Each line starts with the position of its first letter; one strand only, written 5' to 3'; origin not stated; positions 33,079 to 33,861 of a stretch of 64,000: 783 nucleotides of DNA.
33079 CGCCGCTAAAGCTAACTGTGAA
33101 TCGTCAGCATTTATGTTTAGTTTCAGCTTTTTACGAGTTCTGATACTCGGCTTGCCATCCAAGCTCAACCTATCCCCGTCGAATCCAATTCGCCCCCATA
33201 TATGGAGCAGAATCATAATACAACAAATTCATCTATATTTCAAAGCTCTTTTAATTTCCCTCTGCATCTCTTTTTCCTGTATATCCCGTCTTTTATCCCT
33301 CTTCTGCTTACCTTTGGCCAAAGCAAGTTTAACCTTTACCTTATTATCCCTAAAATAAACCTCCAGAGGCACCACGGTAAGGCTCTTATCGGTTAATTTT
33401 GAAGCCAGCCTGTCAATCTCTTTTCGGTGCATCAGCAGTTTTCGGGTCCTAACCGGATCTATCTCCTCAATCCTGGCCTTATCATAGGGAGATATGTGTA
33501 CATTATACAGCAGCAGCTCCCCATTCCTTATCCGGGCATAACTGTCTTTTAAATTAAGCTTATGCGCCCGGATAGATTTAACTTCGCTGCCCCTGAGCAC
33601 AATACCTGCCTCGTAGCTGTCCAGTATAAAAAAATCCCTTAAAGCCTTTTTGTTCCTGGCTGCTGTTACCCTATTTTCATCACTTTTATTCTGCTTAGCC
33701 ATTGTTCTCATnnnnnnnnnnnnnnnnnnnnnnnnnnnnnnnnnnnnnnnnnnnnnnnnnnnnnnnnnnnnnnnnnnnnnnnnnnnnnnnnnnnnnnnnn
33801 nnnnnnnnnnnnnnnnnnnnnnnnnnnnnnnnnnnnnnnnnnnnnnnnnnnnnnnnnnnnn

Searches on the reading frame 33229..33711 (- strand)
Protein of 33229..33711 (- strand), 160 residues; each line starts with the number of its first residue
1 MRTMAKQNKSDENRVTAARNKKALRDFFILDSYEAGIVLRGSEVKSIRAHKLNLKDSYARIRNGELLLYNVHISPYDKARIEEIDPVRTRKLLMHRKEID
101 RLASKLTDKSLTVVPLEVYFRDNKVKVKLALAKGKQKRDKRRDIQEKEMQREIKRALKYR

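Call 8: find_encoding_contigs(protein=window:33229-33711:-, flank=10000, max_places=10)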
Protein window:33229-33711:- (160 aa): no gene with exactly this product is on record in the collection.

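Call 10: find_related_loci(query=window:33229-33711:-, collection=genome_contigs, flank=10000)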
Query window:33229-33711:- (160 aa) in genome_contigs; peptide patterns used: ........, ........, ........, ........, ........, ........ (x = any residue, [..] = any of these).
600 stretches matched a pattern (row limit reached: there are more); 543 encode a relative of the query (tblastn E <= 1e-3); the best 80 are kept; 80 distinct loci.
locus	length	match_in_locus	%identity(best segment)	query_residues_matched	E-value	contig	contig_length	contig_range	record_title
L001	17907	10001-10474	68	1-158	1e-69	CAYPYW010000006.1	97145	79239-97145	MAG TPA_asm: uncultured Actinomycetota bacterium isolate binchicken_co178_258 genome assembly, contig: NODE_444_length_9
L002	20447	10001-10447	74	10-158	5e-70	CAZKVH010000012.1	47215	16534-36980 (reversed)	MAG TPA_asm: uncultured Actinomycetota bacterium isolate binchicken_co116_12 genome assembly, contig: NODE_585_length_47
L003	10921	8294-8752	72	6-158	2e-69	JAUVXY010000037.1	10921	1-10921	MAG: Actinomycetes bacterium isolate CSMAG_1228 CSMAG_1228_k141_613985_length_10921_cov_5.9361, whole genome shotgun seq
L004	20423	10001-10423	74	18-158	6e-68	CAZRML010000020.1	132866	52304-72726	MAG TPA_asm: uncultured Actinomycetota bacterium isolate SRP067234_co1_333 genome assembly, contig: k99_745746, whole ge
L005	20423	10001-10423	74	18-158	6e-68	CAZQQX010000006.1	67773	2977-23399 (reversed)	MAG TPA_asm: uncultured Actinomycetota bacterium isolate binchicken_co116_19 genome assembly, contig: NODE_259_length_67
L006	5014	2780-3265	65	4-158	2e-67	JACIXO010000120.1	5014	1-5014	MAG: Actinomycetota bacterium isolate MAG-54 Actinobacteria_A3_bin24_Scaffold_120, whole genome shotgun sequence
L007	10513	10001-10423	72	18-158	1e-65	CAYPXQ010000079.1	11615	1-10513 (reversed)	MAG TPA_asm: uncultured Actinomycetota bacterium isolate SRP067234_co1_56 genome assembly, contig: k99_507351, whole gen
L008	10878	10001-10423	72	18-158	3e-64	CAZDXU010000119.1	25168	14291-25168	MAG TPA_asm: uncultured Actinomycetota bacterium isolate SRP067234_co1_154 genome assembly, contig: k99_293899, whole ge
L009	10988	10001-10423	72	18-158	2e-64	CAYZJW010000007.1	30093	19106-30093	MAG TPA_asm: uncultured Actinomycetota bacterium isolate binchicken_co334_330 genome assembly, contig: NODE_2456_length_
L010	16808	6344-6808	56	3-158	4e-51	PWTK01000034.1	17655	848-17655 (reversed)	MAG: Syntrophomonadaceae bacterium isolate CSSed11_181 CS-Sed11-C3802, whole genome shotgun sequence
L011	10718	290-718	59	16-158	1e-50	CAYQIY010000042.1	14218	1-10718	MAG TPA_asm: uncultured Pseudomonadota bacterium isolate SRP241326_co3_322 genome assembly, contig: NODE_5382_length_142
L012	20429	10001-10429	57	18-160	2e-50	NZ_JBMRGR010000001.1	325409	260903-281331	Enterococcus diestrammenae strain JCM 18359 NODE_1_length_325409_cov_965.778101, whole genome shotgun sequence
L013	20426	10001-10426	56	17-158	9e-51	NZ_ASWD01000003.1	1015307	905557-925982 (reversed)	Enterococcus pallens ATCC BAA-351 acOtw-supercont2.3, whole genome shotgun sequence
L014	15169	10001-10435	54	16-160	2e-50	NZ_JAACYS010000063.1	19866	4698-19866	Pallidibacillus pasinlerensis strain P1 contig_63, whole genome shotgun sequence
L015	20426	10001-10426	56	17-158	4e-50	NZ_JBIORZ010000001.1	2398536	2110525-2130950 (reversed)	Enterococcus sp. AZ128 scaffold00001, whole genome shotgun sequence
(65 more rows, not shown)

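Call 17: search_protein_families(library=pfam, proteins=[L002:11119-11430:+, L002:11442-12629:+, L002:12670-13407:+, L002:13660-14616:+, L002:14635-17310:+, L004:11216-11974:+, L004:12042-12806:-, L004:13621-14304:+, L001:10967-12943:+, L001:13011-13802:+], max_evalue=0.001)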
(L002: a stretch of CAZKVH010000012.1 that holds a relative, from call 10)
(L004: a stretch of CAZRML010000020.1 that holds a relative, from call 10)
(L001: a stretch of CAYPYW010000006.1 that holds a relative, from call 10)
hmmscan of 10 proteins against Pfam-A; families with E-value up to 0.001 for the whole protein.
L002:11119-11430:+ (103 aa): 1 family
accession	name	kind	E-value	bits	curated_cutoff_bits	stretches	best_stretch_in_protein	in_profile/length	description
PF08666.17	SAF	-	1.3e-06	29.3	21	1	18-95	1-63/63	SAF domain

L002:11442-12629:+ (395 aa): 2 families
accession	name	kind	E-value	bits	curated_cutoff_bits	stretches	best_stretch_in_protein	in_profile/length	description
PF20629.2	GD_AH_C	-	1.8e-70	237.4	26.8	1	142-385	2-234/242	D-galactarate/Altronate dehydratase, C-terminal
PF04295.18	GD_AH_second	-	1.3e-32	113.2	27.3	1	5-131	1-135/136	D-galactarate dehydratase/Altronate hydrolase, second domain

L002:12670-13407:+ (245 aa): 2 families
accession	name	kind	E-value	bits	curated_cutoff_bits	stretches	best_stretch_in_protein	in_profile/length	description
PF02146.23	SIR2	-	1.1e-45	156.3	24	1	20-192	1-180/180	Sir2 family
PF00205.28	TPP_enzyme_M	-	5.3e-06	26.6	30.4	0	177-237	77-137/137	Thiamine pyrophosphate enzyme, central domain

L002:13660-14616:+ (318 aa): 1 family
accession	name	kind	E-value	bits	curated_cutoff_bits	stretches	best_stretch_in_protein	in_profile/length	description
PF00850.24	Hist_deacetyl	-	3.8e-70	237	27.9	1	38-277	33-296/298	Histone deacetylase domain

L002:14635-17310:+ (891 aa): 7 families
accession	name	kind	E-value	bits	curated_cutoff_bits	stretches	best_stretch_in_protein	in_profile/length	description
PF13549.11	ATP-grasp_5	-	5.1e-78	261.9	27.6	1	483-702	2-221/221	ATP-grasp domain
PF13607.11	Succ_CoA_lig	-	1.3e-58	197.1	27.4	1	156-293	1-138/138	Succinyl-CoA ligase like flavodoxin domain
PF13380.12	CoA_binding_2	-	1.9e-22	80.4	22.8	1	15-139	2-114/116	CoA binding domain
PF02629.25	CoA_binding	-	5.6e-14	53.1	22.3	1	13-104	3-97/97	CoA binding domain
PF19045.5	Ligase_CoA_2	-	5.8e-12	46.4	23.7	1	306-457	3-160/162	Ligase-CoA domain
PF00583.31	Acetyltransf_1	-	6.1e-08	33.4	20.7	1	784-875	24-116/116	Acetyltransferase (GNAT) family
PF13302.13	Acetyltransf_3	-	1.4e-06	29.4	25.4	1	739-876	3-138/138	Acetyltransferase (GNAT) domain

L004:11216-11974:+ (252 aa): 4 families
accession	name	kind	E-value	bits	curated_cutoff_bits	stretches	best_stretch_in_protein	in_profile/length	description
PF13561.12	adh_short_C2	-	4.6e-62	210.1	27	1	12-249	1-235/236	Enoyl-(Acyl carrier protein) reductase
PF00106.31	adh_short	-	2.4e-57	194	26.6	1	6-198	1-192/195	short chain dehydrogenase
PF08659.16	KR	-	6.5e-12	46.2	22.6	1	9-162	4-156/180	KR domain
PF02737.24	3HCDH_N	-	0.00082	19.8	22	0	12-75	6-66/180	3-hydroxyacyl-CoA dehydrogenase, NAD binding domain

L004:12042-12806:- (254 aa): 1 family
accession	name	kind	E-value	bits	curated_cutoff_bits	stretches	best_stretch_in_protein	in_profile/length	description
PF01904.24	DUF72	-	6e-70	236.1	25.3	1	34-250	1-216/217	Protein of unknown function DUF72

L004:13621-14304:+ (227 aa): 1 family
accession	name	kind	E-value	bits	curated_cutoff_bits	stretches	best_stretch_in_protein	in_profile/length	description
PF00175.26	NAD_binding_1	-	1.1e-08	36.2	22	1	110-203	1-107/109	Oxidoreductase NAD-binding domain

L001:10967-12943:+ (658 aa): 8 families
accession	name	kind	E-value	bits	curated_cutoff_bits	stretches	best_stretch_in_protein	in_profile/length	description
PF00005.33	ABC_tran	-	7.1e-48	163.1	25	2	17-192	1-137/137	ABC transporter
PF12848.13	ABC_tran_Xtn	-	1.5e-25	89.5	25.9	1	231-314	1-84/85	ABC transporter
PF13304.12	AAA_21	-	3.1e-11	44.3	27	1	31-144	3-132/304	AAA domain, putative AbiEii toxin, Type IV TA system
PF02463.25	SMC_N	-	2.3e-07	30.9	40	0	293-507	122-205/220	RecF/RecN/SMC N terminal domain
PF16326.10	ABC_tran_CTD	-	1.9e-06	28.4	32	1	575-638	4-67/69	ABC transporter C-terminal domain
PF02367.23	TsaE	-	1.6e-05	25.3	26.6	0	23-62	17-55/128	Threonylcarbamoyl adenosine biosynthesis protein TsaE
PF13555.12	AAA_29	-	0.00027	21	27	0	23-44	18-39/61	P-loop containing region of AAA domain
PF10662.15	PduV-EutP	-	0.00034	20.9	21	0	29-54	3-28/143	Ethanolamine utilisation - propanediol utilisation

L001:13011-13802:+ (263 aa): 2 families
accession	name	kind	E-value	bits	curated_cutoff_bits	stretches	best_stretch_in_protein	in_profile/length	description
PF00561.26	Abhydrolase_1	-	9.4e-11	42.3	25.8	1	55-245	57-242/245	alpha/beta hydrolase fold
PF12146.15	Hydrolase_4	-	1.5e-07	31.4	27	1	62-143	71-153/239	Serine aminopeptidase, S33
